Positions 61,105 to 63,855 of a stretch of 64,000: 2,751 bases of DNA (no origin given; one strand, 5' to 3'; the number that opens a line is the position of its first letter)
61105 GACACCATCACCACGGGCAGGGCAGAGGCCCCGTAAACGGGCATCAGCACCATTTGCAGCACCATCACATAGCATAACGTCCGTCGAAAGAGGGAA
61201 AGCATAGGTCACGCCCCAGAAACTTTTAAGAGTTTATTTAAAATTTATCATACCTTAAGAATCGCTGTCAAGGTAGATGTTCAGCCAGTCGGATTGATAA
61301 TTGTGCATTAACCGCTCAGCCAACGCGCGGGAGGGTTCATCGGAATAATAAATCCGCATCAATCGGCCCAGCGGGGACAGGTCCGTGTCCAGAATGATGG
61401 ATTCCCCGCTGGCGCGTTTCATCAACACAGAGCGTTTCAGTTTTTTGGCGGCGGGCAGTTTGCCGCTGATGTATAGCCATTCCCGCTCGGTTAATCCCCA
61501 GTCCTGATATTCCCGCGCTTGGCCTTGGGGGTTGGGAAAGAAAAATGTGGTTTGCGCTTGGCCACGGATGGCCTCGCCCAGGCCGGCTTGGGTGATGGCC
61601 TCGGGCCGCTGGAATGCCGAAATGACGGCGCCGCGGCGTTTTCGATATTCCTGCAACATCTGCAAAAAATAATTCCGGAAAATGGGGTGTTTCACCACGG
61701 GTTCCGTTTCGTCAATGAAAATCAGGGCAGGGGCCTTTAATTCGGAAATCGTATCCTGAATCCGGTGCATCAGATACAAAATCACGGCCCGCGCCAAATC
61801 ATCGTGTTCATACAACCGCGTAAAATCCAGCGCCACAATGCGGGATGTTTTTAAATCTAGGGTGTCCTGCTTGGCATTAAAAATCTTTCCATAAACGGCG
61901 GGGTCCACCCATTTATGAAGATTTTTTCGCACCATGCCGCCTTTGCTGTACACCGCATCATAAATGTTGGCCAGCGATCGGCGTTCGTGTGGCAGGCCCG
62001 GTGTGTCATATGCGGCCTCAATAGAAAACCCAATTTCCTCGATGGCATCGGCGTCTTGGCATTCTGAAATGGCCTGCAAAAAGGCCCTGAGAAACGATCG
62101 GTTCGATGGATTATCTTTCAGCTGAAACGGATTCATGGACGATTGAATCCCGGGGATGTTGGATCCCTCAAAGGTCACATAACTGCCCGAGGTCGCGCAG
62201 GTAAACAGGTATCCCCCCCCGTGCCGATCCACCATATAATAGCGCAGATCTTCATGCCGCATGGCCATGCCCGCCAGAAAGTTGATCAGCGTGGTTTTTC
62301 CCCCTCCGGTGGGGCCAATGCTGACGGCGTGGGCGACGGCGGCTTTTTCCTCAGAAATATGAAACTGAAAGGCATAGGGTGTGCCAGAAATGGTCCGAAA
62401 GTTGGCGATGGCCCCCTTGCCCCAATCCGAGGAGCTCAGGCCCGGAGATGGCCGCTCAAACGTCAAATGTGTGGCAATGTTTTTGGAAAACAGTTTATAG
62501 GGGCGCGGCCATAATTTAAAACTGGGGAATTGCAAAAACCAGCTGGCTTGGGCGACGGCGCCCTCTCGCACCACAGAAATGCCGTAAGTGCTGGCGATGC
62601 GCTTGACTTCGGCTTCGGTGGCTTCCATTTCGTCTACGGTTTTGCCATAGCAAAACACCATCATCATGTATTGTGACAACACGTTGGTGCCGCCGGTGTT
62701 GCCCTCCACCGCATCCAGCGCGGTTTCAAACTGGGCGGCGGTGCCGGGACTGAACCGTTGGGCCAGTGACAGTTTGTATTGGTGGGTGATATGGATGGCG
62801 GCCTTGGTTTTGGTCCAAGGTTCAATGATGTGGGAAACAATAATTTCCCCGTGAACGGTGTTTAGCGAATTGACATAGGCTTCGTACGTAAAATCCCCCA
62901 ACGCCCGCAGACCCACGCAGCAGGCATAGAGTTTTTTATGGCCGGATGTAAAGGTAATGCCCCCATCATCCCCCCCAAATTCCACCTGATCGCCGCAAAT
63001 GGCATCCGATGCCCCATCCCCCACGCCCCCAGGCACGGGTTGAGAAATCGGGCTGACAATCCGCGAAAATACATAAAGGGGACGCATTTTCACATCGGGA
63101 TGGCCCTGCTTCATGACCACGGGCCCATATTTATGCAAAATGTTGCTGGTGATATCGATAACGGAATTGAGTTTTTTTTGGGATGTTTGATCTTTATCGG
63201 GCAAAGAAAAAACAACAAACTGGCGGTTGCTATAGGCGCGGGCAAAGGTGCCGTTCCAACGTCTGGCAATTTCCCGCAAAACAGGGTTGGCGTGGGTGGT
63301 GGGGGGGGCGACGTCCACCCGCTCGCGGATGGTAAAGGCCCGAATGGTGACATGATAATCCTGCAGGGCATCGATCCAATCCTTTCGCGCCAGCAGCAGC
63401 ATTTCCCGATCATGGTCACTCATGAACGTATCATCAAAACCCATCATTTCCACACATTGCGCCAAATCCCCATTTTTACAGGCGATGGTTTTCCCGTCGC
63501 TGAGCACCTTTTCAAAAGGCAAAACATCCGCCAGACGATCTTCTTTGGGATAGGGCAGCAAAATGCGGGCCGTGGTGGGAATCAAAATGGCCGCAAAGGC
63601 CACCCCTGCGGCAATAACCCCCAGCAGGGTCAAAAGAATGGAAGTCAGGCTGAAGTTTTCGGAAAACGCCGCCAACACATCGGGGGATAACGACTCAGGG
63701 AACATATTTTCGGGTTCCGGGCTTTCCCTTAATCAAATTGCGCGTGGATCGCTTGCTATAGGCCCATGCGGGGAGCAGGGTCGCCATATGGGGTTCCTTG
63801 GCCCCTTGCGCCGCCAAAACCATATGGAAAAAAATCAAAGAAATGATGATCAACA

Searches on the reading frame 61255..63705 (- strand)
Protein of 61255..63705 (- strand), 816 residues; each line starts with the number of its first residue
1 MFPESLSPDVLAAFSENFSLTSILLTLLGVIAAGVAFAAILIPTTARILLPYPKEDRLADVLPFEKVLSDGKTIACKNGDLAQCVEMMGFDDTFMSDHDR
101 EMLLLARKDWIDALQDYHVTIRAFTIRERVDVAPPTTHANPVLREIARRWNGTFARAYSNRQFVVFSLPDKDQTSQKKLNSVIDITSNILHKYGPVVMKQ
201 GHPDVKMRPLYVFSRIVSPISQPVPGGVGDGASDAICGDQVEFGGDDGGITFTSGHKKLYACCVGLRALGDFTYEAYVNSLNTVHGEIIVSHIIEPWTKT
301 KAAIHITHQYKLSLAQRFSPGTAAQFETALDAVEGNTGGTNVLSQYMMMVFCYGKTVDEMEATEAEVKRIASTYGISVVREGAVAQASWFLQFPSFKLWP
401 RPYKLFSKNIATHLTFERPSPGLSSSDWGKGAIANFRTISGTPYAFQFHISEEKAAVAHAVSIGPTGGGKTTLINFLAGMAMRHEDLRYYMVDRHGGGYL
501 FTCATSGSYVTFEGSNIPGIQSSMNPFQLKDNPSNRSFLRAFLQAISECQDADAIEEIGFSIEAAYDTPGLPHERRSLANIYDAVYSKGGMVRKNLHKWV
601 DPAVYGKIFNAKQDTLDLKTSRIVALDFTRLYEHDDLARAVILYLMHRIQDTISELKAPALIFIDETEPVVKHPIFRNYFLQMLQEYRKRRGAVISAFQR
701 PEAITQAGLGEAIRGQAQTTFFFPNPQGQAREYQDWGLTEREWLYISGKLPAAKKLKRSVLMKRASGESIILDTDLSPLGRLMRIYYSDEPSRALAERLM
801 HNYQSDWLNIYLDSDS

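Call 3: search_protein_families(library=pfam, proteins=[window:61255-63705:-], max_evalue=1)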
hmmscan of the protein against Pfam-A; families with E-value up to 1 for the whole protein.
window:61255-63705:- (816 aa): 8 families
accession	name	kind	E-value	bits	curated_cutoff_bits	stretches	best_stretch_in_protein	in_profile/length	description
PF03135.19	CagE_TrbE_VirB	-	2.3e-07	31.4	21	1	228-397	35-199/204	CagE, TrbE, VirB family, component of type IV transporter system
PF19044.6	P-loop_TraG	-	0.00031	20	25.8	2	460-532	32-99/413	TraG P-loop domain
PF13401.12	AAA_22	-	0.00064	20.5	27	0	462-545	10-57/130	AAA domain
PF00004.35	AAA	-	0.0094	16.8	21.2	0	646-707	43-117/131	ATPase family associated with various cellular activities (AAA)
PF01580.24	FtsK_SpoIIIE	-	0.06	13.2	24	1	426-493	13-78/221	FtsK/SpoIIIE family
PF13521.12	AAA_28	-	0.082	13.6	27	1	462-480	4-22/164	AAA domain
PF00005.33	ABC_tran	-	0.21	12.6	25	1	463-483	17-37/137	ABC transporter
PF16772.10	TERF2_RBM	-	0.35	10.9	27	0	371-381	5-15/41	Telomeric repeat-binding factor 2 Rap1-binding motif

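Call 4: search_protein_families(library=ncbifam, proteins=[window:61255-63705:-], max_evalue=1)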
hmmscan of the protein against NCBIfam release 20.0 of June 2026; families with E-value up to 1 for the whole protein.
window:61255-63705:- (816 aa): 17 families
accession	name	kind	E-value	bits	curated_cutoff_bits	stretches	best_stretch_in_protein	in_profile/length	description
TIGR00929.1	VirB4_CagE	subfamily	1e-100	338.2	643.1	2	176-813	156-790/792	VirB4 family type IV secretion/conjugal transfer ATPase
NF010473.0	PRK13898.1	equivalog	3.1e-51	174.4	1050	2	250-804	245-784/801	type IV secretion system ATPase VirB4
NF010427.0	PRK13853.1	equivalog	1.1e-47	162.4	957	1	222-808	200-777/789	type IV secretion system protein VirB4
NF010447.0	PRK13873.1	equivalog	2.1e-29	102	1020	1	432-796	420-773/815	conjugal transfer protein TrbE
NF010466.0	PRK13891.1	subfamily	4.3e-23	81.2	1322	2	438-813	473-839/852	conjugal transfer protein TrbE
NF010404.0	PRK13830.1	subfamily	1.3e-18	66.1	810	1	442-733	445-725/818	conjugal transfer protein TrbE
TIGR02746.1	TraC-F-type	equivalog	4.7e-13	48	567.05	1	461-724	434-708/800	type IV secretion system protein TraC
NF045975.1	VirB4_plasma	equivalog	0.00017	19.4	590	1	604-702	698-805/894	Mbov_0397 family ICE element conjugal transfer ATPase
NF045971.1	conju_CD1110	equivalog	0.00078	17.8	325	1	620-704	587-672/752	VirB4-like conjugal transfer ATPase, CD1110 family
TIGR03744.1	traC_PFL_4706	equivalog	0.0037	15.2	520.6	1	328-493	343-510/892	conjugative transfer ATPase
NF008421.0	PRK11248.1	equivalog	0.018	14.5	357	1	460-483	30-53/255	taurine ABC transporter ATP-binding subunit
NF010278.0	PRK13721.1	subfamily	0.058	11.2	1177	1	595-653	625-682/874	type IV secretion system protein TraC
NF008039.0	PRK10771.1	equivalog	0.17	11.2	298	1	446-483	18-51/234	thiamine ABC transporter ATP-binding protein ThiQ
NF002981.0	PRK03695.1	equivalog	0.17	11.2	281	1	459-483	28-52/253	vitamin B12 ABC transporter ATP-binding protein BtuD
TIGR01192.1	chvA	subfamily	0.17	10.5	585.4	1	450-478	354-382/585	glucan export ABC transporter ATP-binding protein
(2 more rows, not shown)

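Call 31: search_dna_similar(query=window:61255-63705:-, collection=plasmids, mode=protein, max_rows=30, rows=spread)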
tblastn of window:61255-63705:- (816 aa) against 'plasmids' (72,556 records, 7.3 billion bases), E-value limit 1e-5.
Records with a match: 4912; places in all: 5244; records where one place covers at least 80% of the query: 324.
Best place of each record, by identity: <60% 4912.
By first word of the organism name: Escherichia 930; Klebsiella 395; Campylobacter 312; Agrobacterium 300; Rhizobium 297; Pseudomonas 240; Xanthomonas 234; Salmonella 164; Sinorhizobium 150; uncultured 145; and 222 more.
By predicted mobility (MOB-suite, as given by PLSDB): conjugative 3702; non-mobilizable 781; mobilizable 429.
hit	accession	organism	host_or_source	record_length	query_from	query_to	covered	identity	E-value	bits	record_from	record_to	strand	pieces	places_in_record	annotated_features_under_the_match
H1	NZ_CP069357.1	Microvirga sp. VF16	Vachellia farnesiana,Cell culture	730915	43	815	95%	35.9%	2e-151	498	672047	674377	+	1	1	hypothetical protein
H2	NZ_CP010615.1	Phaeobacter inhibens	cell culture,clam larvae aquaculture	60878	51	785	90%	21.8%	3e-26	124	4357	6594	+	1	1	hypothetical protein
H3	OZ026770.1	Escherichia coli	-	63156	126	800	83%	22.4%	3e-21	107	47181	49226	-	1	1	hypothetical protein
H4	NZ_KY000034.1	Agrobacterium sp.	-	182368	273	812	66%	27.4%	1e-33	147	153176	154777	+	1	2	virB4: type IV secretion/conjugal transfer ATPase VirB4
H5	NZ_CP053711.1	Lichenicola cladoniae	Cladonia borealis,cell culture,lichen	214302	207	811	74%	24.0%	2e-28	130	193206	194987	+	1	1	VirB4 family type IV secretion/conjugal transfer ATPase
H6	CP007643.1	Rhizobium etli bv. phaseoli str. IE4803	Phaseolus vulgaris,whole organism,nodule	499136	172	750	71%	24.0%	2e-33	147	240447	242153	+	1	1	virB4-1: type IV secretion system protein VirB4 1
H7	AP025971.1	Campylobacter jejuni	Homo sapiens,feces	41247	206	781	71%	23.5%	2e-27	127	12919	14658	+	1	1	ATPase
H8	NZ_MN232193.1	Escherichia coli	-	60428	236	776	66%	24.8%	9e-20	102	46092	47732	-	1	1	VirB4 family type IV secretion system protein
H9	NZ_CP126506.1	Escherichia coli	chicken meat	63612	236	776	66%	24.8%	9e-20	102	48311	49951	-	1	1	VirB4 family type IV secretion system protein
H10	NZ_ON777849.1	Klebsiella pneumoniae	-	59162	259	811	68%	24.2%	4e-29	133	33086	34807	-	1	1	VirB4 family type IV secretion/conjugal transfer ATPase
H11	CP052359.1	Klebsiella pneumoniae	Homo sapiens,blood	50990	259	811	68%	24.1%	3e-28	130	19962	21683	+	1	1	VirB4 family type IV secretion/conjugal transfer ATPase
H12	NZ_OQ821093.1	Citrobacter amalonaticus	-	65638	259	811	68%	24.1%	3e-28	130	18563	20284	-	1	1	VirB4 family type IV secretion/conjugal transfer ATPase | type IV secretion system protein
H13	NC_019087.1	Escherichia coli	-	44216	259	811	68%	24.1%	3e-28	130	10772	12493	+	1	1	VirB4 family type IV secretion/conjugal transfer ATPase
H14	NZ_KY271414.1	Klebsiella pneumoniae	-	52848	259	811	68%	23.9%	3e-28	130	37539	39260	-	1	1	VirB4 family type IV secretion/conjugal transfer ATPase | type IV secretion system protein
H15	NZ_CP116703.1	Agrobacterium tumefaciens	Yarrow,cell culture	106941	260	797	66%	24.5%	4e-32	142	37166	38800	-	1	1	VirB4 family type IV secretion/conjugal transfer ATPase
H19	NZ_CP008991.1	Xanthomonas citri subsp. citri UI6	citrus spp.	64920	355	813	56%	25.3%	9e-29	132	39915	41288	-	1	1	type VI secretion protein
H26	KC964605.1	uncultured bacterium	-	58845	432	812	47%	22.3%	5e-13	81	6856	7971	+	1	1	trbE: Conjugal transfer protein TrbE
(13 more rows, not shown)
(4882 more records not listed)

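Call 32: get_annotated_region(hit=H1, flank=9000)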
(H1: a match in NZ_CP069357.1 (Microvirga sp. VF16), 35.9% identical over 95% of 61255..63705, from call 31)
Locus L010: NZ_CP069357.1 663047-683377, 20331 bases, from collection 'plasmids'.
description: Microvirga sp. VF16 plasmid pMVF16-3, complete sequence
organism: Microvirga sp. VF16 (NCBI taxid 2807101)
taxonomy: Bacteria; Pseudomonadota; Alphaproteobacteria; Hyphomicrobiales; Methylobacteriaceae; Microvirga; Microvirga sp. VF16
host: -; source: Vachellia farnesiana,Cell culture; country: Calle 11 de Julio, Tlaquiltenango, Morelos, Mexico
typing (MOB-suite, as given by PLSDB): non-mobilizable
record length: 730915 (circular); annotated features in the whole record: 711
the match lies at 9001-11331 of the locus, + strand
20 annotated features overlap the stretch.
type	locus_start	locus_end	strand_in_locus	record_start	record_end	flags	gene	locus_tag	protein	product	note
CDS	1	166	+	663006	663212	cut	-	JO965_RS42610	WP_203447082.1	hypothetical protein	-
CDS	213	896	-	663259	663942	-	-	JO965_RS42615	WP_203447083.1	GntR family transcriptional regulator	-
CDS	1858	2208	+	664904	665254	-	-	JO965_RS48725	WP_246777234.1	cell wall hydrolase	-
CDS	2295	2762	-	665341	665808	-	-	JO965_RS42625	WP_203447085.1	hypothetical protein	-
CDS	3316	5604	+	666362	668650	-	-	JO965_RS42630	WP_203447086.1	MobA/MobL family protein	-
CDS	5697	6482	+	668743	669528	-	-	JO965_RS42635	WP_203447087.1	hypothetical protein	-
CDS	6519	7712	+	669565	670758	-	-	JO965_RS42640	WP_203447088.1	DnaB-like helicase C-terminal domain-containing protein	GO:0006260 - DNA replication [Evidence IEA]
CDS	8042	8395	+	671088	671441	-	-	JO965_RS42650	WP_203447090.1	TrbC/VirB2 family protein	-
CDS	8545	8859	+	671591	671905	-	-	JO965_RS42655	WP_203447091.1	VirB3 family type IV secretion system protein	-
CDS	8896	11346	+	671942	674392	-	-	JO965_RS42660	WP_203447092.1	hypothetical protein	-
CDS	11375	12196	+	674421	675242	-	-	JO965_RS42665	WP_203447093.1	hypothetical protein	-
CDS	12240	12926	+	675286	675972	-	-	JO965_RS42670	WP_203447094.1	hypothetical protein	-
CDS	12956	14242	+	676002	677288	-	-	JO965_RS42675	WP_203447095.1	hypothetical protein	-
CDS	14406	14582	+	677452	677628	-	-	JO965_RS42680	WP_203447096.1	hypothetical protein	-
CDS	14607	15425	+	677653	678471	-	-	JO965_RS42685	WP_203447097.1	VirB8/TrbF family protein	-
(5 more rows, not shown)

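Call 33: get_annotated_region(hit=H4, flank=4000)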
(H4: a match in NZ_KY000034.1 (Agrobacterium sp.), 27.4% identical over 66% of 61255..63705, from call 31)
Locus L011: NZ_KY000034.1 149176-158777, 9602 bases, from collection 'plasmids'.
description: Agrobacterium sp. strain C58PMP90 plasmid pTi_C58PMP90, complete sequence
organism: Agrobacterium sp. (NCBI taxid 361)
taxonomy: Bacteria; Pseudomonadota; Alphaproteobacteria; Hyphomicrobiales; Rhizobiaceae; Agrobacterium; Agrobacterium sp.
host: -; source: -; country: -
typing (MOB-suite, as given by PLSDB): conjugative; replicon rep_cluster_490; relaxase MOBQ; mating-pair formation MPF_T
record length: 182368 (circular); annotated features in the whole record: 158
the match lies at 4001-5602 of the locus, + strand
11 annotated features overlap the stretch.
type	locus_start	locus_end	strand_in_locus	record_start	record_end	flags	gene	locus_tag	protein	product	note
CDS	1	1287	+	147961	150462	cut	virA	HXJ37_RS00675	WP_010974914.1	two-component system sensor kinase VirA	-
CDS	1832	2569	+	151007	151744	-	-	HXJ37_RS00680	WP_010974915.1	type IV secretion system lytic transglycosylase VirB1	-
CDS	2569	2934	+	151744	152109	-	virB2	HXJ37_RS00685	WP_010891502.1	pilin major subunit VirB2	-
CDS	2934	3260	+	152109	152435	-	-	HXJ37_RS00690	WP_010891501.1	type IV secretion system protein VirB3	-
CDS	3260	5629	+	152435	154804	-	virB4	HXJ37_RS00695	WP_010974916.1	type IV secretion/conjugal transfer ATPase VirB4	-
CDS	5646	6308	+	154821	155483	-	virB5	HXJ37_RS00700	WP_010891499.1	pilin minor subunit VirB5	-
CDS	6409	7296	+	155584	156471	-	-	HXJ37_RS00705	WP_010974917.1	type IV secretion system protein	-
CDS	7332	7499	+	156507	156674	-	-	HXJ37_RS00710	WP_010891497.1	type IV secretion system lipoprotein VirB7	-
CDS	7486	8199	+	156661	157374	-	-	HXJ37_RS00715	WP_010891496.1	type IV secretion system protein VirB8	-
CDS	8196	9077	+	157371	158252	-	virB9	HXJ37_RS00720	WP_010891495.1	P-type conjugative transfer protein VirB9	-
CDS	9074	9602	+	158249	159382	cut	virB10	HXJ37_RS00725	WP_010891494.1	type IV secretion system protein VirB10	-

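Call 34: search_protein_families(library=pfam, proteins=[L010:11375-12196:+, L010:12240-12926:+, L010:12956-14242:+, L010:14406-14582:+, L011:5646-6308:+], max_evalue=1)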
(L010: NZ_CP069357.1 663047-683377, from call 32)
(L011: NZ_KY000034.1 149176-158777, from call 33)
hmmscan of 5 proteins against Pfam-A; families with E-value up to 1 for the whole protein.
L010:11375-12196:+ (273 aa): 6 families
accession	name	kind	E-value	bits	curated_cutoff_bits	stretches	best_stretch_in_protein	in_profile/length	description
PF11114.13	Minor_capsid_2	-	0.042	14.4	27.7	1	206-261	2-57/113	Minor capsid protein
PF12977.12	DUF3861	-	0.046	14.4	27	1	206-249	28-71/90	Domain of Unknown Function with PDB structure (DUF3861)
PF20070.4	DUF6466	-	0.05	14.5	25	1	203-269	14-80/146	Family of unknown function (DUF6466)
PF12041.13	DELLA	-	0.14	12.5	23.8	1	53-99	16-64/69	Transcriptional regulator DELLA protein N terminal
PF07996.16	T4SS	-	0.17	12.6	24.7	0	37-238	1-168/197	Type IV secretion system proteins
PF10046.14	BLOC1_2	-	0.62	10.9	33.4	0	47-80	51-84/96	Biogenesis of lysosome-related organelles complex-1 subunit 2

L010:12240-12926:+ (228 aa): 2 families
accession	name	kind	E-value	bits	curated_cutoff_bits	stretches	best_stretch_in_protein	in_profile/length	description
PF15125.11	TMEM238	-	0.077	13.6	27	1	9-61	10-59/64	TMEM238 protein family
PF00122.25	E1-E2_ATPase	-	0.67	9.9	28.1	0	2-60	112-163/181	E1-E2 ATPase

L010:12956-14242:+ (428 aa): 3 families
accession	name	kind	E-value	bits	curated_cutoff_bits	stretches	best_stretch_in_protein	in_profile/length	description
PF10157.14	BORCS6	-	0.036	14.7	35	0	65-110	55-100/101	BLOC-1-related complex sub-unit 6 C-terminal helix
PF25610.1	HR1_TOCA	-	0.28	11.9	27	0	366-409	34-77/90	TOCA family HR1 domain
PF05911.16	FPP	-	0.3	9.7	40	1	247-406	500-654/871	Filament-like plant protein, long coiled-coil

L010:14406-14582:+ (58 aa): 2 families
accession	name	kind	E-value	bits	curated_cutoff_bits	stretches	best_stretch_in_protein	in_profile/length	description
PF08139.17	LPAM_1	-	0.059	14.3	20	1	4-18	3-17/18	Prokaryotic membrane lipoprotein lipid attachment site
PF13627.12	LptM_cons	-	0.46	10.8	27.3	1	6-19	2-15/23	LPS-assembly lipoprotein LptM, conserved region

L011:5646-6308:+ (220 aa): 1 family
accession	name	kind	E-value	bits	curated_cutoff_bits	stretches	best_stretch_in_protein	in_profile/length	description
PF13605.11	DUF4141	-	0.0016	18.2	30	1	10-34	5-29/53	Domain of unknown function (DUF4141)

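Call 41: find_homologous_proteins(query=window:61255-63705:-, max_evalue=1e-50)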
Query window:61255-63705:- (816 aa): 46 proteins with E <= 1e-50 among 8000 candidates.
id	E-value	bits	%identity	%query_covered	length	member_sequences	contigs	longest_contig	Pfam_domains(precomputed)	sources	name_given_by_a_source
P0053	0.0e+0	1808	95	100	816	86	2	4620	PF27097.1,PF03135.20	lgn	-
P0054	0.0e+0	1272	66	100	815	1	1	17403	PF19044.7,PF27097.1,PF03135.20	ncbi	-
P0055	0.0e+0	1261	65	100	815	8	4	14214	PF19044.7,PF03135.20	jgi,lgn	jgi:type IV secretion system protein VirB4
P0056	0.0e+0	1258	66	100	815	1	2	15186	PF19044.7,PF27097.1,PF03135.20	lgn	-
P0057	0.0e+0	1248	66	100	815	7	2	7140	PF19044.7,PF27097.1,PF03135.20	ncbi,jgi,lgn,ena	jgi:type IV secretion/conjugal transfer VirB4 family ATPase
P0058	0.0e+0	1238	64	100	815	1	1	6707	PF19044.7,PF13401.13,PF03135.20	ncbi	-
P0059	0.0e+0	1225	64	100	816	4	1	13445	PF03135.20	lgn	-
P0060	0.0e+0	1194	65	96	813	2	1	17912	PF10412.16,PF19044.7,PF03135.20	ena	-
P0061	0.0e+0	1188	62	100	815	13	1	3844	PF19044.7,PF27097.1,PF13401.13,PF03135.20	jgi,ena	-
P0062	0.0e+0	1140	59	99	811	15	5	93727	PF19044.7,PF27097.1,PF03135.20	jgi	jgi:type IV secretion system protein VirB4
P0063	0.0e+0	1139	60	100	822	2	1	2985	PF19044.7,PF03135.20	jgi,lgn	jgi:type IV secretion/conjugal transfer VirB4 family ATPase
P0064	0.0e+0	1125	59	99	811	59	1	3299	PF19044.7,PF27097.1,PF03135.20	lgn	-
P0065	0.0e+0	1067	57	99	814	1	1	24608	PF19044.7,PF27097.1,PF03135.20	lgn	-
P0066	0.0e+0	1058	56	99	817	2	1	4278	PF19044.7,PF27097.1,PF03135.20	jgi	jgi:type IV secretion system protein VirB4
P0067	0.0e+0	1056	56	99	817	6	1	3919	PF19044.7,PF27097.1,PF03135.20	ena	-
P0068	0.0e+0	1049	55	99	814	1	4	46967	PF03135.20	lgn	-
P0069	0.0e+0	1041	56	99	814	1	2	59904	PF19044.7,PF27097.1,PF03135.20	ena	-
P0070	2.6e-288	976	52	99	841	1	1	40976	PF19044.7,PF27097.1,PF01935.24,PF03135.20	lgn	-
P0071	5.0e-263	893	49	100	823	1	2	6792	PF10412.16,PF27097.1,PF03135.20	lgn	-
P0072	1.3e-256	872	48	97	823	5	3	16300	PF10412.16,PF27097.1,PF03135.20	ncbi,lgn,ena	-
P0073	3.6e-256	870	49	97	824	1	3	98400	PF27097.1,PF03135.20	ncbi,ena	-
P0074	3.7e-256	870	47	99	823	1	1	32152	PF27097.1,PF03135.20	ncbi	-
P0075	6.1e-255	866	46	99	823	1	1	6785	PF27097.1,PF03135.20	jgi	jgi:type IV secretion system protein VirB4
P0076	1.5e-254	865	48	94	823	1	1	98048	PF10412.16,PF27097.1,PF03135.20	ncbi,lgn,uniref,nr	ncbi:hypothetical protein [Telmatospirillum sp.]|uniref:VirB4 family type IV secretion/conjugal tran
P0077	1.1e-253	862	48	97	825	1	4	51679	PF10412.16,PF27097.1,PF13401.13,PF03135.20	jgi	jgi:type IV secretion system protein VirB4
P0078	4.0e-253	860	48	95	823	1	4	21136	PF10412.16,PF27097.1,PF03135.20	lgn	-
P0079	5.2e-248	843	46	100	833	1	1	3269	PF27097.1,PF03135.20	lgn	-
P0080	1.5e-242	825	45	99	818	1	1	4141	PF10412.16,PF27097.1,PF03135.20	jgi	jgi:type IV secretion system protein VirB4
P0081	1.3e-241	822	46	96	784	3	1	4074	PF10412.16,PF27097.1,PF03135.20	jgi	-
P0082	3.0e-238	811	46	98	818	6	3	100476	PF10412.16,PF03135.20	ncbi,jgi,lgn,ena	jgi:type IV secretion system protein VirB4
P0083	4.4e-238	810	44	99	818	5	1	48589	PF10412.16,PF27097.1,PF03135.20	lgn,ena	-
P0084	1.0e-236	806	44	99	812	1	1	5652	PF10412.16,PF27097.1,PF03135.20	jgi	jgi:type IV secretion system protein VirB4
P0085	2.8e-229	781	45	97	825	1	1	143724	PF03135.20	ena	-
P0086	3.6e-227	774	44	100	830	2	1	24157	PF03135.20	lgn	-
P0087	1.0e-215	736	44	92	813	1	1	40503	PF10412.16,PF27097.1,PF03135.20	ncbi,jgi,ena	jgi:type IV secretion system protein VirB4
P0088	2.5e-183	629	40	97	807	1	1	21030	PF03135.20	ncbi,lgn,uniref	ncbi:hypothetical protein ACOI1H_16685 [Loktanella sp. DJP18]|uniref:VirB4 family type IV secretion/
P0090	7.7e-183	628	40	97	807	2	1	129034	PF03135.20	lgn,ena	-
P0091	1.7e-182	626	39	95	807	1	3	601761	PF27097.1,PF03135.20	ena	-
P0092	2.1e-182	626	39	97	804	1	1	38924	PF03135.20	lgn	-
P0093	7.2e-177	608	39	98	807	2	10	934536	PF03135.20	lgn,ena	-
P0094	2.3e-176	606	39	98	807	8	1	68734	PF27097.1,PF03135.20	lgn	-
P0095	3.1e-176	606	39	99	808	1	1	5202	PF27097.1,PF03135.20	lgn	-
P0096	8.1e-175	601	39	95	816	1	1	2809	PF27097.1,PF03135.20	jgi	jgi:type IV secretion/conjugal transfer VirB4 family ATPase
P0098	6.5e-132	459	39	71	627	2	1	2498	PF27097.1,PF03135.20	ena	-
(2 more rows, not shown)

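Call 42: find_encoding_contigs(protein=P0054, flank=8000, max_places=1)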
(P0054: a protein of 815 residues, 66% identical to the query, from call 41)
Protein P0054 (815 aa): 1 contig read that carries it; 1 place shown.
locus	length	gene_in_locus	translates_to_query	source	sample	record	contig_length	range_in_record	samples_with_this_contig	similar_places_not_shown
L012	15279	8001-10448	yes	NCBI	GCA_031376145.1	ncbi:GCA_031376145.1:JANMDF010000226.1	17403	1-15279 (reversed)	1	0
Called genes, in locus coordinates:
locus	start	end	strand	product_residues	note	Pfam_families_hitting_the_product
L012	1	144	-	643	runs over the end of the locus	PF00072:Response_reg, PF08447:PAS_3 (faint), PF08448:PAS_4 (faint), PF00989:PAS (weak), PF13426:PAS_9, PF00512:HisKA, PF02518:HATPase_c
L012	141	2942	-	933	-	PF17152:CHASE8, PF00672:HAMP, PF00512:HisKA, PF02518:HATPase_c, PF00072:Response_reg, PF01627:Hpt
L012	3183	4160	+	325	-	PF07728:AAA_5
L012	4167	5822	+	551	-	PF06213:CobT, PF11775:CobT_C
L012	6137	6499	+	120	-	PF04956:TrbC (weak)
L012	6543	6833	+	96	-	PF04956:TrbC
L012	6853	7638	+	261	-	PF04956:TrbC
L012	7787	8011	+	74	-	-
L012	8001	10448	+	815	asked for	PF27097:VirB4_TrbE_N (weak), PF03135:CagE_TrbE_VirB, PF19044:P-loop_TraG (faint)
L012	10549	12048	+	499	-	-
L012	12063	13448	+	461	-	-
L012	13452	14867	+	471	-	-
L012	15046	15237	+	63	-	-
